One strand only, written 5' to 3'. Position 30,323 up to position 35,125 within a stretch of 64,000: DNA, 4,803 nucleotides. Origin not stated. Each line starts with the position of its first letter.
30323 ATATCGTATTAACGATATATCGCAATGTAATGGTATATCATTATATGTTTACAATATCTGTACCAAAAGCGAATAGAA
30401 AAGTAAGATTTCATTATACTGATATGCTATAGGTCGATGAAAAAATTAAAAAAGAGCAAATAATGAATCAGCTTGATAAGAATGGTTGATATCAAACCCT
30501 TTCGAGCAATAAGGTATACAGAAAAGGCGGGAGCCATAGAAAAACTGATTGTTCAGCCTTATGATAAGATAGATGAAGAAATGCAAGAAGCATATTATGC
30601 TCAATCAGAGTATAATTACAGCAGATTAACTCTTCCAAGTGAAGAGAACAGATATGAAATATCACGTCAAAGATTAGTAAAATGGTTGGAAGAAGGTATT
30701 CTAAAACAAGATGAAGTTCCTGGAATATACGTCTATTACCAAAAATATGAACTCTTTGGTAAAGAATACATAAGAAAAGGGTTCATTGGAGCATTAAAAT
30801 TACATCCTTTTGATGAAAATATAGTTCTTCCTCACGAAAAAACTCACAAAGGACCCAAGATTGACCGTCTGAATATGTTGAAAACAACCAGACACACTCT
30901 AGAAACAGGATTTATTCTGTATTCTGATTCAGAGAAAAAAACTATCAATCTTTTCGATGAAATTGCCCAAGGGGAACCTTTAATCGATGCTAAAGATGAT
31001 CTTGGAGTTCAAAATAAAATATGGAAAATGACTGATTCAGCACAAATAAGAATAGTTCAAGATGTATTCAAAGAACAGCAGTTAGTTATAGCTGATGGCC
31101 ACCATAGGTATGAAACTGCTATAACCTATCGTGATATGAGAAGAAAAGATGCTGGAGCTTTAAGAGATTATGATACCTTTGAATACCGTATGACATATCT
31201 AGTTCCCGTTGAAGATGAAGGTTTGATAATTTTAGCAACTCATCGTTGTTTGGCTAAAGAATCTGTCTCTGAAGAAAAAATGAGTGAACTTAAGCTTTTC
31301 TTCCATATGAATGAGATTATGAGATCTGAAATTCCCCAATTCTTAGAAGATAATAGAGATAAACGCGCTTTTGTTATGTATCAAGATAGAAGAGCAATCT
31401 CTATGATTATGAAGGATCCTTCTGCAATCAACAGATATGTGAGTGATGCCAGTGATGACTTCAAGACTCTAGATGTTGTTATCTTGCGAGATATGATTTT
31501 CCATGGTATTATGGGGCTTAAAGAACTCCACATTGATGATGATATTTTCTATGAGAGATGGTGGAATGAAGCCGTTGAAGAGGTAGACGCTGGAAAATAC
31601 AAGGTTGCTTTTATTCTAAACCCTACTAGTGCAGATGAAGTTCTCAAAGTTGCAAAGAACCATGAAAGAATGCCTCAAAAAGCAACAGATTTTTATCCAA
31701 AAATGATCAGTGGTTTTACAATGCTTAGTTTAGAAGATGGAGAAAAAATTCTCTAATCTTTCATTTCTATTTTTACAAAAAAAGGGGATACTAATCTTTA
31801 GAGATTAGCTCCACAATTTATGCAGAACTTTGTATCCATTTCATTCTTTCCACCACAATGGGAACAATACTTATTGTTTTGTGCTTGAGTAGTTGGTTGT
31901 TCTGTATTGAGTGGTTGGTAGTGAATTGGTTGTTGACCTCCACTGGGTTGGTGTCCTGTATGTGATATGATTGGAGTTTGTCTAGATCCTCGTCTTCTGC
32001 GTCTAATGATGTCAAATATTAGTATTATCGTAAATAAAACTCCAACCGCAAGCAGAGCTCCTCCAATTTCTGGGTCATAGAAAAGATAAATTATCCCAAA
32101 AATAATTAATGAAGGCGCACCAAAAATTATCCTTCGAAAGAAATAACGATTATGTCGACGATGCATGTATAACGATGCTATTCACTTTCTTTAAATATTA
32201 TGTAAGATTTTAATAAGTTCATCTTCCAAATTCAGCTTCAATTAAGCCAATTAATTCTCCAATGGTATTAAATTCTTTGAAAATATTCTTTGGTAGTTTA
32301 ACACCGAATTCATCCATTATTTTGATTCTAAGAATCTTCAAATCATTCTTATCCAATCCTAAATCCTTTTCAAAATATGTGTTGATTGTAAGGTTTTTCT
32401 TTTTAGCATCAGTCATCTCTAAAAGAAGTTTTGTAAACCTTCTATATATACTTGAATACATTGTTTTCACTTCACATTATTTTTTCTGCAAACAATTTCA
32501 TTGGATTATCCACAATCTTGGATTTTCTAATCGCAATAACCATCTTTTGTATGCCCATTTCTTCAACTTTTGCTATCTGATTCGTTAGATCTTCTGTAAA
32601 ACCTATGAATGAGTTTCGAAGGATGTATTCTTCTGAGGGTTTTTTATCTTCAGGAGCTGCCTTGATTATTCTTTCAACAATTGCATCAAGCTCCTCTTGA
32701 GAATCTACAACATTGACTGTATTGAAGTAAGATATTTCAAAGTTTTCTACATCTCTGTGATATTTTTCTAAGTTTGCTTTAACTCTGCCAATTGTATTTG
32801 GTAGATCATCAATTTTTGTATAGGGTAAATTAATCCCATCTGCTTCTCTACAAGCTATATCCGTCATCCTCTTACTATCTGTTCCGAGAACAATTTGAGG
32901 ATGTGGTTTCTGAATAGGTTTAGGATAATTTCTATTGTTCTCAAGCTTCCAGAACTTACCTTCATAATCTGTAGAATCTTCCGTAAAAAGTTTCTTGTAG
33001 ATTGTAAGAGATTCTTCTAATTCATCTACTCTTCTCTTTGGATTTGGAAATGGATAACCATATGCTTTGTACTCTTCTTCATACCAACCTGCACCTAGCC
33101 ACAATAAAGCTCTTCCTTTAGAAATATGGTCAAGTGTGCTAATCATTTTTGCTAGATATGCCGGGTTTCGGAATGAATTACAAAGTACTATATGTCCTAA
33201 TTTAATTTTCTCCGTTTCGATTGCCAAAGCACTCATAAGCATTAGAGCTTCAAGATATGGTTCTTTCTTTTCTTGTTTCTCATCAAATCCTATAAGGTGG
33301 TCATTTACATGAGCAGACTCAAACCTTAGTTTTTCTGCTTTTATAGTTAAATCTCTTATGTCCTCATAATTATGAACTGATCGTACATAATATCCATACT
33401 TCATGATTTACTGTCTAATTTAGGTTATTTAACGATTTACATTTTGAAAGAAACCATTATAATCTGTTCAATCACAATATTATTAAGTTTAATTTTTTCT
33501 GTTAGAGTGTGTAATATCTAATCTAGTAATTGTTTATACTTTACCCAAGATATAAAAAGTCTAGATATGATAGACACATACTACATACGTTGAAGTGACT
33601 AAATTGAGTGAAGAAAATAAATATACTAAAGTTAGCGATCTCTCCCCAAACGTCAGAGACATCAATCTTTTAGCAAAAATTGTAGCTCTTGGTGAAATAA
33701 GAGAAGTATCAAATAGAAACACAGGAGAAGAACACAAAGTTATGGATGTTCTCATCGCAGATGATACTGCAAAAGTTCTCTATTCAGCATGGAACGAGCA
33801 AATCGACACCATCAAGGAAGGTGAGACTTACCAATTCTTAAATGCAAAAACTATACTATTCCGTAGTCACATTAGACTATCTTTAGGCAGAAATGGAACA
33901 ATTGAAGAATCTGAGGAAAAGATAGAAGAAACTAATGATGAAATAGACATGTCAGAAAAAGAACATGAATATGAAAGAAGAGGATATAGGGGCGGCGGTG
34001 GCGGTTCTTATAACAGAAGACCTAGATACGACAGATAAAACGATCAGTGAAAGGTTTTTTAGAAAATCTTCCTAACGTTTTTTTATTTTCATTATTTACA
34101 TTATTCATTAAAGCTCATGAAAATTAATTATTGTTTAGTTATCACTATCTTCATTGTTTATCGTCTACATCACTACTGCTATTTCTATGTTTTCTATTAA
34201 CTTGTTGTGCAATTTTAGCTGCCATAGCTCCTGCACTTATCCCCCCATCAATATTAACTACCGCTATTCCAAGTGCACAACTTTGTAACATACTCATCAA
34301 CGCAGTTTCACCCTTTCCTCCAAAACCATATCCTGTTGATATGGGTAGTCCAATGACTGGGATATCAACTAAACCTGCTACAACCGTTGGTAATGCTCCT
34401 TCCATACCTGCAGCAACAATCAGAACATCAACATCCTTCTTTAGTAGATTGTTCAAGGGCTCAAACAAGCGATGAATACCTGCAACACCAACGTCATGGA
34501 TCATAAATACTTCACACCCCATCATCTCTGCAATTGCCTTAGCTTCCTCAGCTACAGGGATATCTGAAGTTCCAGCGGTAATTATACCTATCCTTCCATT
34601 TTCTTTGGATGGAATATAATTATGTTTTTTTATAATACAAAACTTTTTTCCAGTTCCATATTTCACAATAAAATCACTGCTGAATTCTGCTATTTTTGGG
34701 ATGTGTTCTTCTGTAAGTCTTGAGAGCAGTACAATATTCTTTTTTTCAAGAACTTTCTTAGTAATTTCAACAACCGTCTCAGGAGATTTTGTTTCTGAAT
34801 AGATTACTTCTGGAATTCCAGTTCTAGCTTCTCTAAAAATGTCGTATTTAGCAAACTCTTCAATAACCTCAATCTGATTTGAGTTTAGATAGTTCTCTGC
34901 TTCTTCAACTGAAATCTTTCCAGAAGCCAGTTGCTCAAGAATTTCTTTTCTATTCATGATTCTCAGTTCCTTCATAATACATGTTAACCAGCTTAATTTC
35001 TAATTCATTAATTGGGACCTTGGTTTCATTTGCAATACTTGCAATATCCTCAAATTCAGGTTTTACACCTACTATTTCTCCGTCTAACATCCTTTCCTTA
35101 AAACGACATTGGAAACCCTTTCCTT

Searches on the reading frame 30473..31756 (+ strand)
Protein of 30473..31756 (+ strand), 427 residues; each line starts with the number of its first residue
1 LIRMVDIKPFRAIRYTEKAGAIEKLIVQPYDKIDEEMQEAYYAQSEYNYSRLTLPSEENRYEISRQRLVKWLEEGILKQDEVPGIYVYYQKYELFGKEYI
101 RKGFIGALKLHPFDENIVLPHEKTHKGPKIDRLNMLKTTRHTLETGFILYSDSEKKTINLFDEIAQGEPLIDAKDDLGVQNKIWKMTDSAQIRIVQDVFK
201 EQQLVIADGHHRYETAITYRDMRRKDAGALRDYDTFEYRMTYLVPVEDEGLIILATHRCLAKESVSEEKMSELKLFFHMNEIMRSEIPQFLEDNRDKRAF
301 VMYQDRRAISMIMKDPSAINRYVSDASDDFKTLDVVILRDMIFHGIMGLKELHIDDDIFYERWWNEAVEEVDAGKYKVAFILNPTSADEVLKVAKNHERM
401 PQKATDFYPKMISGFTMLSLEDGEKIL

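Call 19: search_protein_families(library=pfam, proteins=[window:30473-31756:+], max_evalue=0.001)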
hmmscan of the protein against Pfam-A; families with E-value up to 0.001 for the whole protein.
window:30473-31756:+ (427 aa): 1 family
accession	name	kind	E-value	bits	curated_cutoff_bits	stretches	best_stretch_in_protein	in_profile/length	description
PF06245.16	DUF1015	-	5e-78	262.7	25.8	1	7-335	1-324/325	Protein of unknown function (DUF1015)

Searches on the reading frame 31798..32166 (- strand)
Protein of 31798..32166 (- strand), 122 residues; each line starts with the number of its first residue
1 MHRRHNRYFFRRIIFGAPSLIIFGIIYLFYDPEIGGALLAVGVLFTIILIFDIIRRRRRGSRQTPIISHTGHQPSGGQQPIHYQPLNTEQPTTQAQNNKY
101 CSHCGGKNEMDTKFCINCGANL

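Call 19: search_protein_families(library=pfam, proteins=[window:31798-32166:-], max_evalue=0.001)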
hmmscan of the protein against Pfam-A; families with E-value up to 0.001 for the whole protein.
window:31798-32166:- (122 aa): 2 families
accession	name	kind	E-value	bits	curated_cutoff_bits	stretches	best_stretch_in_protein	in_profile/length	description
PF13240.11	Zn_Ribbon_1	-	2.9e-06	27.3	25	1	100-122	1-23/23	zinc-ribbon domain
PF12773.13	DZR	-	0.0002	21.9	27.3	1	98-119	24-45/45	Double zinc ribbon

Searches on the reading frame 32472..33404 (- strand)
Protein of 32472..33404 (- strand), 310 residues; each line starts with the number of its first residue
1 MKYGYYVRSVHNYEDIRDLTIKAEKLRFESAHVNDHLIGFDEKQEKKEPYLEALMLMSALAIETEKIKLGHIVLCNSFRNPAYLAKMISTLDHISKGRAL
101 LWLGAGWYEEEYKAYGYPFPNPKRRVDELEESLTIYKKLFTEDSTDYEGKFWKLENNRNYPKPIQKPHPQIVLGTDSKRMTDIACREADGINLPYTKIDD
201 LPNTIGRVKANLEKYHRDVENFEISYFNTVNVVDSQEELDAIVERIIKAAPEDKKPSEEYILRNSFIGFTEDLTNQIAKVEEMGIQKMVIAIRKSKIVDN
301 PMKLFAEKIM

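Call 19: search_protein_families(library=pfam, proteins=[window:32472-33404:-], max_evalue=0.001)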
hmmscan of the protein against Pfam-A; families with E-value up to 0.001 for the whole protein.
window:32472-33404:- (310 aa): 1 family
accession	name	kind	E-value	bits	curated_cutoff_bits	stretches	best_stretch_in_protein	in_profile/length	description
PF00296.26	Bac_luciferase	-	6.8e-45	154.2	27.9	1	11-264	20-255/314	Luciferase-like monooxygenase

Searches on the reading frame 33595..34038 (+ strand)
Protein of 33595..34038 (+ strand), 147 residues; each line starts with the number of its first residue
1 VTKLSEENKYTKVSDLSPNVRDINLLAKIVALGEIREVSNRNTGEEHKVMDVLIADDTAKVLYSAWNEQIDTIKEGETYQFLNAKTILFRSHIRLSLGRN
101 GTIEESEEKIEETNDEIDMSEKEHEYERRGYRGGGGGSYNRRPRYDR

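Call 19: search_protein_families(library=pfam, proteins=[window:33595-34038:+], max_evalue=0.001)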
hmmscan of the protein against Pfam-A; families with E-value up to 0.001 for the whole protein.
window:33595-34038:+ (147 aa): 1 family
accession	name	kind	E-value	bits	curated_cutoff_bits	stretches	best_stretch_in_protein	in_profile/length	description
PF21473.3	Ssb-like_OB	-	3.9e-15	56.3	24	1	16-104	1-96/97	Single-stranded DNA binding protein Ssb-like, OB fold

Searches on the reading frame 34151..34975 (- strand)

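Call 19: search_protein_families(library=pfam, proteins=[window:34151-34975:-], max_evalue=0.001)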
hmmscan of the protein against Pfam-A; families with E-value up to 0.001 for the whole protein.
window:34151-34975:- (274 aa): 2 families
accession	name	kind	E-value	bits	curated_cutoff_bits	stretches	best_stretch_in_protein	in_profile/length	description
PF00731.26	AIRC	-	3.7e-20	72.4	30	1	129-265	2-136/148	AIR carboxylase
PF22746.1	SHOCT-like_DUF2089-C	-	0.0003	20.7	27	1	9-27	3-21/32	SHOCT-like domain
